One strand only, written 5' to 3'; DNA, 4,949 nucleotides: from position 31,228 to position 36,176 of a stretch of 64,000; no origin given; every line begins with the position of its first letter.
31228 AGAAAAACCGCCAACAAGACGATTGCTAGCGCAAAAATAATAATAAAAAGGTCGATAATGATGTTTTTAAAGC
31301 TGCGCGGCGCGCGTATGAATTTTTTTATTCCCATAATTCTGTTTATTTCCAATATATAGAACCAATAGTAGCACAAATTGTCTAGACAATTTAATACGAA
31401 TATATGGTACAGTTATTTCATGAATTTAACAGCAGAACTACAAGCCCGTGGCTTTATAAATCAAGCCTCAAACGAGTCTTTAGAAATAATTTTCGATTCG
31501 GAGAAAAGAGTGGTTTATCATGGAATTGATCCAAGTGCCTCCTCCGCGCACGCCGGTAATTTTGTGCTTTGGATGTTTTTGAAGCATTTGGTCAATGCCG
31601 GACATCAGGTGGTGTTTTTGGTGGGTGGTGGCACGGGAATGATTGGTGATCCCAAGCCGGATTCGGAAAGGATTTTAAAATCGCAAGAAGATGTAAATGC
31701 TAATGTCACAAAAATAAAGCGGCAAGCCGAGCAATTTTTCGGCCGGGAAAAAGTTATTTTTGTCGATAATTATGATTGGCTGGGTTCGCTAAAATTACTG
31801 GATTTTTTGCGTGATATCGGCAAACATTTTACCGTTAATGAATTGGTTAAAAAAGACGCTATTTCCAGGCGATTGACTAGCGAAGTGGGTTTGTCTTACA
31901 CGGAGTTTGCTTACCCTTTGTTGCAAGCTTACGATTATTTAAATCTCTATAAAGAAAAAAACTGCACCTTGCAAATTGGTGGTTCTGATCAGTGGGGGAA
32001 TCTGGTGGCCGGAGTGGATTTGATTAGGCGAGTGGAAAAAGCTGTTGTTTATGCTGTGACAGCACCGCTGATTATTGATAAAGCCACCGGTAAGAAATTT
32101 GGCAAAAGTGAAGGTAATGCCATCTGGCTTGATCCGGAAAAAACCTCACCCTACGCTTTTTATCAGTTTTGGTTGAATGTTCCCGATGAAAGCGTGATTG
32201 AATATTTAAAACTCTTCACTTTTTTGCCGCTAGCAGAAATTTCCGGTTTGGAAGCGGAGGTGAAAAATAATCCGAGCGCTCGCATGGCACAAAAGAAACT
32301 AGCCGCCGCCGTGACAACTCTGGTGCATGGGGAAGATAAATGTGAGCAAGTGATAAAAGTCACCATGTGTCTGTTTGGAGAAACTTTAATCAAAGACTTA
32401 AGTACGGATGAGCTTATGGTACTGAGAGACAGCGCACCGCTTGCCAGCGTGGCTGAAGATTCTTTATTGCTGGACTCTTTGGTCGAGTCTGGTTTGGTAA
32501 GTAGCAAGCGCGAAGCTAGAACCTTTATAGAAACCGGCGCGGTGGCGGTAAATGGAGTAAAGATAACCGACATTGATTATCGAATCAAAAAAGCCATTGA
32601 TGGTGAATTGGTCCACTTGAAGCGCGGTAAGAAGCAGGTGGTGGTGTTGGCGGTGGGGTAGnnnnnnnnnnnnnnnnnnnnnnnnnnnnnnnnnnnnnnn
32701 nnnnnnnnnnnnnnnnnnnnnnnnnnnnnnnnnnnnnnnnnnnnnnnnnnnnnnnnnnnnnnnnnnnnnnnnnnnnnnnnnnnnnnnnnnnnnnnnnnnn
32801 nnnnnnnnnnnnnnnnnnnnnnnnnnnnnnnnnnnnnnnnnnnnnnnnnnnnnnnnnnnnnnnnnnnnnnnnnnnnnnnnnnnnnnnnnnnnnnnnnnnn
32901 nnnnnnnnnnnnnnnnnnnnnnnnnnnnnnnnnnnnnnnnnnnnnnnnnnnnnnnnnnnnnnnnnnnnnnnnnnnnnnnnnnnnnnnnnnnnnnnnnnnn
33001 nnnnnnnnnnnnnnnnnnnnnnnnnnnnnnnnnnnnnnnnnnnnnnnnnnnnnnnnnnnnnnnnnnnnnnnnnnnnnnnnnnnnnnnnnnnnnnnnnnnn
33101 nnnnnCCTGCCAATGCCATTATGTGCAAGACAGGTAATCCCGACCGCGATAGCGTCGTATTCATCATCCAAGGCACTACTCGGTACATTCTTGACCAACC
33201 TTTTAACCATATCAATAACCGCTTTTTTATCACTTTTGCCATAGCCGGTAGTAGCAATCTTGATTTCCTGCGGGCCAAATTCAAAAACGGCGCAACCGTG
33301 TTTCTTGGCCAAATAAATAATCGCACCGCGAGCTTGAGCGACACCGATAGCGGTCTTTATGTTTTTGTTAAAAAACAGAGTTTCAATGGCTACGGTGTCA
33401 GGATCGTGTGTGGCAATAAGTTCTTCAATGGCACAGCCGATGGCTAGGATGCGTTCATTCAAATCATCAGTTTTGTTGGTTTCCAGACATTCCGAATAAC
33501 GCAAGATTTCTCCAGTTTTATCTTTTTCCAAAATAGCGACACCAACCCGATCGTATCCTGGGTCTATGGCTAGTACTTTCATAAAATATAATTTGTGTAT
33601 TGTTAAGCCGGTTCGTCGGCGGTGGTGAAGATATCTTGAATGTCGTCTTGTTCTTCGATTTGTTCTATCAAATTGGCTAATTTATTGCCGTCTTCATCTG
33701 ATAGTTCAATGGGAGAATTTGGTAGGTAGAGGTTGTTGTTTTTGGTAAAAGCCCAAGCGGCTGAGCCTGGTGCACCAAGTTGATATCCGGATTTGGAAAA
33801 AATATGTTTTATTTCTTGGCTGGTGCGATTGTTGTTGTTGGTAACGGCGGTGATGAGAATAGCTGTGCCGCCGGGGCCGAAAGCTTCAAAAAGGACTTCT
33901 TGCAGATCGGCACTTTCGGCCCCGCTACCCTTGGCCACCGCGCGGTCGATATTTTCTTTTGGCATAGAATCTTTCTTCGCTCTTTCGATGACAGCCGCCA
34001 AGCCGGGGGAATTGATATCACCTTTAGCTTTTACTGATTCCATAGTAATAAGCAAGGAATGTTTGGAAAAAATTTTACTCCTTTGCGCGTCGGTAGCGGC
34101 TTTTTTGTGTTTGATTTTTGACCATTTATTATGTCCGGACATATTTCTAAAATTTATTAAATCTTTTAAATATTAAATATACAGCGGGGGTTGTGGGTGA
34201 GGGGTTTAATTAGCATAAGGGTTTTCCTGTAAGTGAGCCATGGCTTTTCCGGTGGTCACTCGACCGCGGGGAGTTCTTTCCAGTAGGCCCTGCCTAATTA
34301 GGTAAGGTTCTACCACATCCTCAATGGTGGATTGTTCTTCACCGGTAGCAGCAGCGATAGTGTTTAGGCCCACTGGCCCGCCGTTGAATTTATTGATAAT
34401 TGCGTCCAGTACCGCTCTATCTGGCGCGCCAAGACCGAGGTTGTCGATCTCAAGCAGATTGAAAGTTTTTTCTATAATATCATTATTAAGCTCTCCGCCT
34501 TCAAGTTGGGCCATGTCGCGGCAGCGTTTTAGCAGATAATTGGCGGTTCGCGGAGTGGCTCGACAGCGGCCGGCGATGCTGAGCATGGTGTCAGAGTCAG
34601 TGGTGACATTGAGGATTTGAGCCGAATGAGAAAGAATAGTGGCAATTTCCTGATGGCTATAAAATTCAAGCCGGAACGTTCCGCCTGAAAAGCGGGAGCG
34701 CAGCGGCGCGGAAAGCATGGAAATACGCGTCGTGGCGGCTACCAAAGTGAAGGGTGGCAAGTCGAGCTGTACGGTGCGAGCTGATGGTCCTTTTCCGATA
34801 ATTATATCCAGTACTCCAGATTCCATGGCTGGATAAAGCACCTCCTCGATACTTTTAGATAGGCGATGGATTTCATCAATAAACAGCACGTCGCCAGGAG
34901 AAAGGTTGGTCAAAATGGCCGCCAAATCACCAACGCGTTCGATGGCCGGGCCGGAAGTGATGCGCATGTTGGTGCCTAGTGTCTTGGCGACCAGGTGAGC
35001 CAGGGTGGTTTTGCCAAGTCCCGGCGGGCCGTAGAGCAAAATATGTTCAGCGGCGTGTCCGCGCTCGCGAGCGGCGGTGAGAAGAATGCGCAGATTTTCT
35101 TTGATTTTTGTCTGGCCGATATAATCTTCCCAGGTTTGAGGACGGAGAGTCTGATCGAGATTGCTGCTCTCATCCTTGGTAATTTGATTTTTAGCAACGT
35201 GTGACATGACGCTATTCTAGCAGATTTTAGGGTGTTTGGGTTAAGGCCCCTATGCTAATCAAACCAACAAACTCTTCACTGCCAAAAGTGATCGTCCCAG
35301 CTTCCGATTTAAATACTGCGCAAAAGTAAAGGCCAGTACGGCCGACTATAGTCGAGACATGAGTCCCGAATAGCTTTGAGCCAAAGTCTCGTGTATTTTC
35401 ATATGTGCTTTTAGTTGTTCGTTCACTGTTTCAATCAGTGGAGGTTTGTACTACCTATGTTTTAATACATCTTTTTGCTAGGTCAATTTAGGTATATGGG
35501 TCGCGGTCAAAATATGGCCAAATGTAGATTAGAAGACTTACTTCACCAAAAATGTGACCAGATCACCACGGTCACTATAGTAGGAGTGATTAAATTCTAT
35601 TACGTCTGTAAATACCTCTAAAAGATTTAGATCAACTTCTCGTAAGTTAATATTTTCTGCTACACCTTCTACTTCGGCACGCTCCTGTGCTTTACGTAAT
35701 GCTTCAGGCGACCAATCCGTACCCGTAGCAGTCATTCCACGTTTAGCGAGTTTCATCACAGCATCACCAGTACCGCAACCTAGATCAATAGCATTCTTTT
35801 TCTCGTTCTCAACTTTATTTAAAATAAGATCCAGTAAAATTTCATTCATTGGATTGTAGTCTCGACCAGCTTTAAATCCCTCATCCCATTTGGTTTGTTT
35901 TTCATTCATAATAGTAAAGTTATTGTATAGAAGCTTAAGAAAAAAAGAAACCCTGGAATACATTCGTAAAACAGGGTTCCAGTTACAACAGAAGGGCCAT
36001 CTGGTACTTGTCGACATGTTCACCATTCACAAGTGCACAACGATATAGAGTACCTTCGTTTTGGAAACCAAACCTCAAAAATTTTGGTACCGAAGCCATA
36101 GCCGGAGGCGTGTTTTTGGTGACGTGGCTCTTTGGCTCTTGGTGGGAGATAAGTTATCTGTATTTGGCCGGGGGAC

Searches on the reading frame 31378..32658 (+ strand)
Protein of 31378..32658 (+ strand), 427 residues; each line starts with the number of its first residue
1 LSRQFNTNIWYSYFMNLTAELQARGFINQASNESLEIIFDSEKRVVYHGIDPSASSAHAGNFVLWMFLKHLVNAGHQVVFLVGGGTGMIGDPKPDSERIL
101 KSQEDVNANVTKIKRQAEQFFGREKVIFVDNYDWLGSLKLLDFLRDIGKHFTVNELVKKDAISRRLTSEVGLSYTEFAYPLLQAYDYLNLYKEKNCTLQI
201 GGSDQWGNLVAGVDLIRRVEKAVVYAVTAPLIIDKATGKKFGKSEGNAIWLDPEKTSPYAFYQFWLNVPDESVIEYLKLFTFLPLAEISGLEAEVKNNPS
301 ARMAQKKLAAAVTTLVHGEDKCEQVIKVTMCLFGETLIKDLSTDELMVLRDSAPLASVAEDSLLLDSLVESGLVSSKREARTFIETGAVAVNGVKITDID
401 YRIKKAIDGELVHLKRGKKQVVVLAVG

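Call 55: search_protein_families(library=pfam, proteins=[window:31378-32658:+], max_evalue=0.001)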
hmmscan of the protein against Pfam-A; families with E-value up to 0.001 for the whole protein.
window:31378-32658:+ (427 aa): 3 families
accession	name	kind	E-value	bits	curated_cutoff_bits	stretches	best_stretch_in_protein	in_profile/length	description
PF00579.31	tRNA-synt_1b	-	2.6e-78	263.8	21.1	1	43-333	5-291/292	tRNA synthetases class I (W and Y)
PF22421.1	SYY_C-terminal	-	7.7e-17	61.4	27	1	351-421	7-80/83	Tyrosine--tRNA ligase SYY-like C-terminal domain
PF01479.30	S4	-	2.7e-09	37.1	22.8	1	367-404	6-43/48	S4 domain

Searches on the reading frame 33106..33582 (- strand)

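Call 55: search_protein_families(library=pfam, proteins=[window:33106-33582:-], max_evalue=0.001)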
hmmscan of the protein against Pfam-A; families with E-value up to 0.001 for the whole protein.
window:33106-33582:- (159 aa): 1 family
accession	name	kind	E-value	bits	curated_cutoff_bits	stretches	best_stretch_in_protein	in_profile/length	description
PF02075.23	RuvC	-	7.9e-34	117.1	22.2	1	3-150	1-147/148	Crossover junction endodeoxyribonuclease RuvC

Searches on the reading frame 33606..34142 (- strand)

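Call 55: search_protein_families(library=pfam, proteins=[window:33606-34142:-], max_evalue=0.001)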
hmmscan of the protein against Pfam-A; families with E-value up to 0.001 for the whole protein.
window:33606-34142:- (179 aa): 2 families
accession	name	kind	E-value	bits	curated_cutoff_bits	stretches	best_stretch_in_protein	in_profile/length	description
PF01709.26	Transcrip_reg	-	3.5e-24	85.8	27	2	81-134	2-55/160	TACO1/YebC second and third domain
PF20772.2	TACO1_YebC_N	-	1.6e-21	77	36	1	5-74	1-72/73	TACO1/YebC protein N-terminal domain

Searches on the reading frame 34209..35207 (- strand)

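Call 55: search_protein_families(library=pfam, proteins=[window:34209-35207:-], max_evalue=0.001)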
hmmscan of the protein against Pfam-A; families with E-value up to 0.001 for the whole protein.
window:34209-35207:- (333 aa): 16 families
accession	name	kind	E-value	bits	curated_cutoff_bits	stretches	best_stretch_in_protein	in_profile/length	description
PF05496.18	RuvB_N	-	1.1e-72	243.4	27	1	21-174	1-154/159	Holliday junction DNA helicase RuvB P-loop domain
PF05491.19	RuvB_C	-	5.2e-24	84.4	24.7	1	257-327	2-72/72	RuvB C-terminal winged helix domain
PF00004.35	AAA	-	9.5e-20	71.8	21.2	1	56-174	1-124/131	ATPase family associated with various cellular activities (AAA)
PF17864.7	AAA_lid_4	-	9.9e-18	64.1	27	1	183-255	1-74/74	RuvB AAA lid domain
PF07728.20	AAA_5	-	6.3e-11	42.9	22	1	55-173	1-139/139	AAA domain (dynein-related subfamily)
PF06068.19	TIP49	-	1.4e-07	31.5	23.8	1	18-84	14-81/347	TIP49 P-loop domain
PF13191.12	AAA_16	-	2.1e-06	28.8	32.6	1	39-91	12-63/167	AAA ATPase domain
PF01078.27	Mg_chelatase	-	1.4e-05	25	20.3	0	30-77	6-46/207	Magnesium chelatase, subunit ChlI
PF13401.12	AAA_22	-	3.6e-05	24.5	27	0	52-77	4-29/130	AAA domain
PF00493.29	MCM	-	0.00025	20.7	23.3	0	19-135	16-152/224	MCM P-loop domain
PF13173.12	AAA_14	-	0.00054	20.4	27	0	56-125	5-83/129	AAA domain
PF14532.12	Sigma54_activ_2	-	0.00065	20.4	25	0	53-127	21-92/138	Sigma-54 interaction domain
PF00910.28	RNA_helicase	-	0.00069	20.5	21.5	0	56-125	1-72/105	RNA helicase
PF07726.17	AAA_3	-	0.00077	19.8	27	0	55-82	1-28/131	ATPase family associated with various cellular activities (AAA)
PF00158.32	Sigma54_activat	-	0.0008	19.6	20.2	0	104-161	93-143/168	Sigma-54 interaction domain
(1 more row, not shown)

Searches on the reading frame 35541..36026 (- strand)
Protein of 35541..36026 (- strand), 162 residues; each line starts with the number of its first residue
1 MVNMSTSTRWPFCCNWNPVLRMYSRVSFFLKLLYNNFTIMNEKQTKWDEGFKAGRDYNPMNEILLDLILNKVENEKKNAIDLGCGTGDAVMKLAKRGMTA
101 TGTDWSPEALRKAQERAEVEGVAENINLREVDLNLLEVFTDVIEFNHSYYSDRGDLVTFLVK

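Call 55: search_protein_families(library=pfam, proteins=[window:35541-36026:-], max_evalue=0.001)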
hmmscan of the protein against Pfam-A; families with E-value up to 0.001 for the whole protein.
window:35541-36026:- (162 aa): 8 families
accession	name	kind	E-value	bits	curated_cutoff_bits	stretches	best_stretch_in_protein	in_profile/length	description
PF13847.12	Methyltransf_31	-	1.2e-10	41.6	27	1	75-137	3-67/145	Methyltransferase domain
PF13649.12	Methyltransf_25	-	1.7e-10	41.9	27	1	80-138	2-60/97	Methyltransferase domain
PF08242.18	Methyltransf_12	-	1.6e-07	32.4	30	1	80-134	1-59/98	Methyltransferase domain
PF08241.18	Methyltransf_11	-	3.3e-07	31.3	21.2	1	81-134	2-52/95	Methyltransferase domain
PF05175.20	MTS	-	1.5e-05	25.1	23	1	67-133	22-90/170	Methyltransferase small domain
PF13489.12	Methyltransf_23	-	2.1e-05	24.7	27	1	71-148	19-90/164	Methyltransferase domain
PF06325.19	PrmA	-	0.00014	21.9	22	1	68-135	154-221/296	Ribosomal protein L11 methyltransferase (PrmA)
PF01209.24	Ubie_methyltran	-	0.00032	20.5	20.1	1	73-128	45-102/233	ubiE/COQ5 methyltransferase family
